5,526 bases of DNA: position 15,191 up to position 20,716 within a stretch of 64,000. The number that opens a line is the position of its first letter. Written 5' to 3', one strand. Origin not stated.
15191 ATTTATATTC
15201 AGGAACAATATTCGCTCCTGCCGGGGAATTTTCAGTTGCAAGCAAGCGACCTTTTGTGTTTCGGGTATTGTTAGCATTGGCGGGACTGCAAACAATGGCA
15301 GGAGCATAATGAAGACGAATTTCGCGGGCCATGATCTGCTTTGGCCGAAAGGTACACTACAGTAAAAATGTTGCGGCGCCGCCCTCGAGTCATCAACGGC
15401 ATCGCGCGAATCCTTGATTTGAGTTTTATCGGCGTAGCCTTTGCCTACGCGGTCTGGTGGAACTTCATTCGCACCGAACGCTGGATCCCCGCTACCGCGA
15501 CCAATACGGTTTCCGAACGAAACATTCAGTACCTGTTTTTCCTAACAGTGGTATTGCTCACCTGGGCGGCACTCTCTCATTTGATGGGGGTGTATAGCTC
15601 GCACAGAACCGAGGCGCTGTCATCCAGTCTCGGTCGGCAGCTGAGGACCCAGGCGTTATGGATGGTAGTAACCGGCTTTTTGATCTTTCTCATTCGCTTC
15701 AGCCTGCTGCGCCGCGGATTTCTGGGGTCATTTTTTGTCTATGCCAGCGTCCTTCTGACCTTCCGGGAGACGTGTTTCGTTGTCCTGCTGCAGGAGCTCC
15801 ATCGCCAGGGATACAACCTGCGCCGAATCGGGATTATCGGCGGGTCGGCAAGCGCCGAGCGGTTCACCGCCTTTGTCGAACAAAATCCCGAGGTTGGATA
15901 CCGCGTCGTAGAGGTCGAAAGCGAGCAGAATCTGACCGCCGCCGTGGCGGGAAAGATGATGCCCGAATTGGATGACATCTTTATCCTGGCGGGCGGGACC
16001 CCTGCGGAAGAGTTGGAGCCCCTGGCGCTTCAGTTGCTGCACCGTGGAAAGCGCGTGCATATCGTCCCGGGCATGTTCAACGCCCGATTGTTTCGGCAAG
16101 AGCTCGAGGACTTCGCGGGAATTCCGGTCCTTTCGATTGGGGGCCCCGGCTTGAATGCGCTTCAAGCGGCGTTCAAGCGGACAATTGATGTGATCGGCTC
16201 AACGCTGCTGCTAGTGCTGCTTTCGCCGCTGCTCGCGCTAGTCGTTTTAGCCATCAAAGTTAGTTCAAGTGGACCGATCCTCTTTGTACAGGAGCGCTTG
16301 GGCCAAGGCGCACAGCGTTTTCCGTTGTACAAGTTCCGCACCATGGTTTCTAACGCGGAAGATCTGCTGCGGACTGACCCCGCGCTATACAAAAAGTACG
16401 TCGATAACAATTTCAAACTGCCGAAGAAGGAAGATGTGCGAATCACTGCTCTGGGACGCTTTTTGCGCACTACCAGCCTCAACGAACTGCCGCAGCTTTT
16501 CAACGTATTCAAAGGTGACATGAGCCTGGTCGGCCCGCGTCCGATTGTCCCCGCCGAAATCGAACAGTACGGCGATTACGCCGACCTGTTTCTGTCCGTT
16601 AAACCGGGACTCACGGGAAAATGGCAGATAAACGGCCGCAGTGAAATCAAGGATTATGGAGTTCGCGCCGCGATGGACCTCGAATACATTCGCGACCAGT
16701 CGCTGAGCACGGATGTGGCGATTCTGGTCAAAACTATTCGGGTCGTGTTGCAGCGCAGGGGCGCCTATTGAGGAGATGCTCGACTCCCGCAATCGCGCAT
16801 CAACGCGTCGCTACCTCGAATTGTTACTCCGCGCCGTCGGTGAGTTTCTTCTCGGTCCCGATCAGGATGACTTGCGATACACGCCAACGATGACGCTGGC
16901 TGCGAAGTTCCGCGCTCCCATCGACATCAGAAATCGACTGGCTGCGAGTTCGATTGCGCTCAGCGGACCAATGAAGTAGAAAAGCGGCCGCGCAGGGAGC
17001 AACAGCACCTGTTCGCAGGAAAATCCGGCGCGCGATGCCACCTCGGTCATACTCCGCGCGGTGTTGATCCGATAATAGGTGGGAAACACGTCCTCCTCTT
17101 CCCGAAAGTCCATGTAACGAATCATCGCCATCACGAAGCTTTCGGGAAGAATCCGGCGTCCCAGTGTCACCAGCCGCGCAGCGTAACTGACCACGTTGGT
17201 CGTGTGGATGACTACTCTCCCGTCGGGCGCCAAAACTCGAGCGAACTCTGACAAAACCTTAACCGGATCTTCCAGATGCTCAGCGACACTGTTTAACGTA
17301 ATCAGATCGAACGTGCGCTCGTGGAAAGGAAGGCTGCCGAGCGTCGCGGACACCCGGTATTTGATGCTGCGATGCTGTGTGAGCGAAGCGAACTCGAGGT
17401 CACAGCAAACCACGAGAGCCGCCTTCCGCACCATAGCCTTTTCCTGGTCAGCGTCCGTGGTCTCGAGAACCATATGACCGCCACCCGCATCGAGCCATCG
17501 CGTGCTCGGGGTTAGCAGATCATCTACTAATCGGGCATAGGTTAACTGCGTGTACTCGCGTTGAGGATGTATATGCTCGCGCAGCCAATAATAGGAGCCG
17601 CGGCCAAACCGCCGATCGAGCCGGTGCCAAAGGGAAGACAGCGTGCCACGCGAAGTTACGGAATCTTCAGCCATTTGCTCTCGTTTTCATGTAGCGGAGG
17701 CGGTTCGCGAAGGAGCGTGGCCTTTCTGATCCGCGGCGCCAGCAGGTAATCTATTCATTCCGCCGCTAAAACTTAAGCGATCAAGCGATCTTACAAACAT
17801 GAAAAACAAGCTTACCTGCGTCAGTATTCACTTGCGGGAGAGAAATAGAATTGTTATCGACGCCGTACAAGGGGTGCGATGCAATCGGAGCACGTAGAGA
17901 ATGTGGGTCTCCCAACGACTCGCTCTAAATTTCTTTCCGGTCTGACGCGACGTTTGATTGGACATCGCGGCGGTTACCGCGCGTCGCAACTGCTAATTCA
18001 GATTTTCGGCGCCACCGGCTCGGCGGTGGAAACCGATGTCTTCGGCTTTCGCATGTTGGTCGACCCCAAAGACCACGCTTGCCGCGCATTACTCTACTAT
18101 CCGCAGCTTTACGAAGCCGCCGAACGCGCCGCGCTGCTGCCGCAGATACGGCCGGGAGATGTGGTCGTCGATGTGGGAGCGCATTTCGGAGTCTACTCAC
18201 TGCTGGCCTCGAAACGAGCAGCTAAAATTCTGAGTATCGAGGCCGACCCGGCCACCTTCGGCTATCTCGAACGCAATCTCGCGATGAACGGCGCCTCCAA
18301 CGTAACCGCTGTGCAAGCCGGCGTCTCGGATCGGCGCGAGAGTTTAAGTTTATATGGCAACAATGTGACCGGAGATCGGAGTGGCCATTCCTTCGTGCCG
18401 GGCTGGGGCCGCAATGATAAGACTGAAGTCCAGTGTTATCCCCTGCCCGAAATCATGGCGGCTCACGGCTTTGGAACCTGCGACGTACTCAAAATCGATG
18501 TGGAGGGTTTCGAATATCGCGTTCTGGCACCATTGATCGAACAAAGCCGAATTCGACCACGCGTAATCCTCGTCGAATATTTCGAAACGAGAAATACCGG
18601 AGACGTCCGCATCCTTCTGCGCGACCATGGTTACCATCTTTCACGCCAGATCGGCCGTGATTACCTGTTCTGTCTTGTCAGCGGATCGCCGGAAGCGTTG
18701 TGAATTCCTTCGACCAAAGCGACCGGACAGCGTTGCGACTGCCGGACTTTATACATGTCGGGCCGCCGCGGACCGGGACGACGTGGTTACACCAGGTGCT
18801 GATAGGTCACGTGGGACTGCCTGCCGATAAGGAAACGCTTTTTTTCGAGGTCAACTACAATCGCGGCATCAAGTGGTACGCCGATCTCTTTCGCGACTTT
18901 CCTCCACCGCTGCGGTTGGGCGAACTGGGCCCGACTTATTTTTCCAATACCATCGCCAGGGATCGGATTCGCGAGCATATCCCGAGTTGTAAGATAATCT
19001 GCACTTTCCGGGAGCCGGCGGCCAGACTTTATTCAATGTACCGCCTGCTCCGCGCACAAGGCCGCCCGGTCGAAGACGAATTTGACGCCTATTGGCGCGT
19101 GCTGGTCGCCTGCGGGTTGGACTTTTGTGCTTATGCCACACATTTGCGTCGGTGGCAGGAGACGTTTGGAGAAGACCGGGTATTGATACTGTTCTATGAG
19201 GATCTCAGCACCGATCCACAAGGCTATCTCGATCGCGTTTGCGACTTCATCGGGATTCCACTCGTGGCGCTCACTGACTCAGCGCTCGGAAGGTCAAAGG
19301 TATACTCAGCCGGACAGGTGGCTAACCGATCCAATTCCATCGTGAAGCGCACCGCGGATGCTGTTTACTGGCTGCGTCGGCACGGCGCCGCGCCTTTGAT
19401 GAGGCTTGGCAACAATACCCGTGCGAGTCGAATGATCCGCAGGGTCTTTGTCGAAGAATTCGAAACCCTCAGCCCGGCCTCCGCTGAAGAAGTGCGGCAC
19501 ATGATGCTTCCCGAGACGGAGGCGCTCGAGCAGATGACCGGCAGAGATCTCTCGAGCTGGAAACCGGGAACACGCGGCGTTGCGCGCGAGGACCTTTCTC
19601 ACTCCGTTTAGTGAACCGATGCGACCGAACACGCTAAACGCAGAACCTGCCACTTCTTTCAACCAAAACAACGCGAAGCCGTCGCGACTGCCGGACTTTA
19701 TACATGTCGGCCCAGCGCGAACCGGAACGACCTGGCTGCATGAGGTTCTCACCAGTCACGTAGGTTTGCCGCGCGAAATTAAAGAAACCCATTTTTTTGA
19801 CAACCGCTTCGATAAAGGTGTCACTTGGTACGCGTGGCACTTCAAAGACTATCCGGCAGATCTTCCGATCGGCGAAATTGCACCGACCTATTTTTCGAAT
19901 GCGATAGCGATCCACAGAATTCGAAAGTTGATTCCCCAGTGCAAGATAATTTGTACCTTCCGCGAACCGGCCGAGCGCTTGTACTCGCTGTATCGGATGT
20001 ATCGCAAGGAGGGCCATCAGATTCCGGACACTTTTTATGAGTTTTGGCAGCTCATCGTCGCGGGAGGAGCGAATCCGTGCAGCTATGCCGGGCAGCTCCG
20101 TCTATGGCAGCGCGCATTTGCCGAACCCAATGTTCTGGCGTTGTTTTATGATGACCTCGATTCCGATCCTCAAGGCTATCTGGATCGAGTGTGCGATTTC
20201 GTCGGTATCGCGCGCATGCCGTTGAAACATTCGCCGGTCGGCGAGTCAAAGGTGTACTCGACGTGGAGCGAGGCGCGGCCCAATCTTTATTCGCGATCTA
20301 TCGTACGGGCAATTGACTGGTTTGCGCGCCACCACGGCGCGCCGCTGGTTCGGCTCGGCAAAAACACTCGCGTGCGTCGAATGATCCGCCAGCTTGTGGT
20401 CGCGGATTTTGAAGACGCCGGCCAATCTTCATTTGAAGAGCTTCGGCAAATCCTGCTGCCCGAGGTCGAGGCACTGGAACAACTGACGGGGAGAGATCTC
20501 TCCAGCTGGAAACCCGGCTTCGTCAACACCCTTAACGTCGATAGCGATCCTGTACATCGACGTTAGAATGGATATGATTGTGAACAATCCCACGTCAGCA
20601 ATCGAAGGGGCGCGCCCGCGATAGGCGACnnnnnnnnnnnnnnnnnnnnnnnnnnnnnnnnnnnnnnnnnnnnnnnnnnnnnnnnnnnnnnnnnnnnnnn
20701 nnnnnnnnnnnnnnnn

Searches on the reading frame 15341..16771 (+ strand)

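Call 7: search_protein_families(library=pfam, proteins=[window:15341-16771:+], max_evalue=0.0001)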
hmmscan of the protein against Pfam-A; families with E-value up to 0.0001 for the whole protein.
window:15341-16771:+ (476 aa): 2 families
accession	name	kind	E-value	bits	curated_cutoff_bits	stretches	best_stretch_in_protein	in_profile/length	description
PF02397.22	Bac_transf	-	7.3e-61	205.3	27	1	279-471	1-179/179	Bacterial sugar transferase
PF13727.12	CoA_binding_3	-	2.9e-12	47.4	25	1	81-192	2-109/175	CoA-binding domain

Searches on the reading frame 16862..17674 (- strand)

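Call 7: search_protein_families(library=pfam, proteins=[window:16862-17674:-], max_evalue=0.0001)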
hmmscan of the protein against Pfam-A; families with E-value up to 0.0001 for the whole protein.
window:16862-17674:- (270 aa): 5 families
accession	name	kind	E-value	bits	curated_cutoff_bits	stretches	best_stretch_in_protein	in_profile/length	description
PF08241.18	Methyltransf_11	-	6e-13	49.7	21.2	1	81-156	14-95/95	Methyltransferase domain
PF13489.12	Methyltransf_23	-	7.5e-12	45.7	27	1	40-222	3-163/164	Methyltransferase domain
PF08242.18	Methyltransf_12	-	1.8e-07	32.2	30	1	106-154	51-98/98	Methyltransferase domain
PF13847.12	Methyltransf_31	-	3.7e-07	30.4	27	1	114-160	65-113/145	Methyltransferase domain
PF13649.12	Methyltransf_25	-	1.3e-06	29.4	27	1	86-152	22-97/97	Methyltransferase domain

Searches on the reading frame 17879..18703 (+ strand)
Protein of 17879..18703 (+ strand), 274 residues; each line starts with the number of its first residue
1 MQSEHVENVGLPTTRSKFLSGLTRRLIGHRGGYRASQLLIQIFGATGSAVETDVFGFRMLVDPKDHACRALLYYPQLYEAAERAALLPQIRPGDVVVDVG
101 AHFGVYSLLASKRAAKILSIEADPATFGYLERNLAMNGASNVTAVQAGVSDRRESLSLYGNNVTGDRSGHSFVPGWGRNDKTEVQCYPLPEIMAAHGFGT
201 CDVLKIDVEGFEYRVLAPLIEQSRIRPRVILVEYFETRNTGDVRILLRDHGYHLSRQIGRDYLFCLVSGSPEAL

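Call 7: search_protein_families(library=pfam, proteins=[window:17879-18703:+], max_evalue=0.0001)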
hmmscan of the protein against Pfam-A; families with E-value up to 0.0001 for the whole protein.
window:17879-18703:+ (274 aa): 2 families
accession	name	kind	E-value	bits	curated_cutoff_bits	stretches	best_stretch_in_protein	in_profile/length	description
PF05050.19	Methyltransf_21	-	2.6e-21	76.9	22.7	1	98-253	1-172/173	Methyltransferase FkbM domain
PF02475.24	TRM5-TYW2_MTfase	-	1.9e-09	38.2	28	1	78-149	22-96/164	TRM5/TYW2 methyltransferase domain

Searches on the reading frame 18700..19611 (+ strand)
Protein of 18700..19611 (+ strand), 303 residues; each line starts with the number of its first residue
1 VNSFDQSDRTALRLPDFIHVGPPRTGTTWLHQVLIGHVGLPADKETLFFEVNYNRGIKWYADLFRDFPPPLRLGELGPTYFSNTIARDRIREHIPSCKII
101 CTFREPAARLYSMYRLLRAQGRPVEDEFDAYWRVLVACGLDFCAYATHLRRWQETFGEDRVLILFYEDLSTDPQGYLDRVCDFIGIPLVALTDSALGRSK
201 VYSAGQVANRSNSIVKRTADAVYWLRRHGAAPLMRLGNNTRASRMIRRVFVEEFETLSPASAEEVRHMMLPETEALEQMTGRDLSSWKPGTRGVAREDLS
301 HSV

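Call 7: search_protein_families(library=pfam, proteins=[window:18700-19611:+], max_evalue=0.0001)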
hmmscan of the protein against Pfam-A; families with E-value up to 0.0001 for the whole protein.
window:18700-19611:+ (303 aa): 2 families
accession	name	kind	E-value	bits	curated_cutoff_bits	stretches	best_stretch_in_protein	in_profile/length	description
PF00685.33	Sulfotransfer_1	-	6.5e-23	81.9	22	1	15-188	2-183/255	Sulfotransferase domain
PF13469.12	Sulfotransfer_3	-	3e-20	73.9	27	1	82-188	110-214/216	Sulfotransferase family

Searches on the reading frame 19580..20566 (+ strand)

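Call 7: search_protein_families(library=pfam, proteins=[window:19580-20566:+], max_evalue=0.0001)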
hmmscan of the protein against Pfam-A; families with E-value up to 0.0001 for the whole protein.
window:19580-20566:+ (328 aa): 2 families
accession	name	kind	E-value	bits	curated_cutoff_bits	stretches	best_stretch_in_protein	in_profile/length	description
PF00685.33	Sulfotransfer_1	-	2e-22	80.3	22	1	38-211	2-182/255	Sulfotransferase domain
PF13469.12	Sulfotransfer_3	-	1.5e-15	58.5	27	1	107-211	111-213/216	Sulfotransferase family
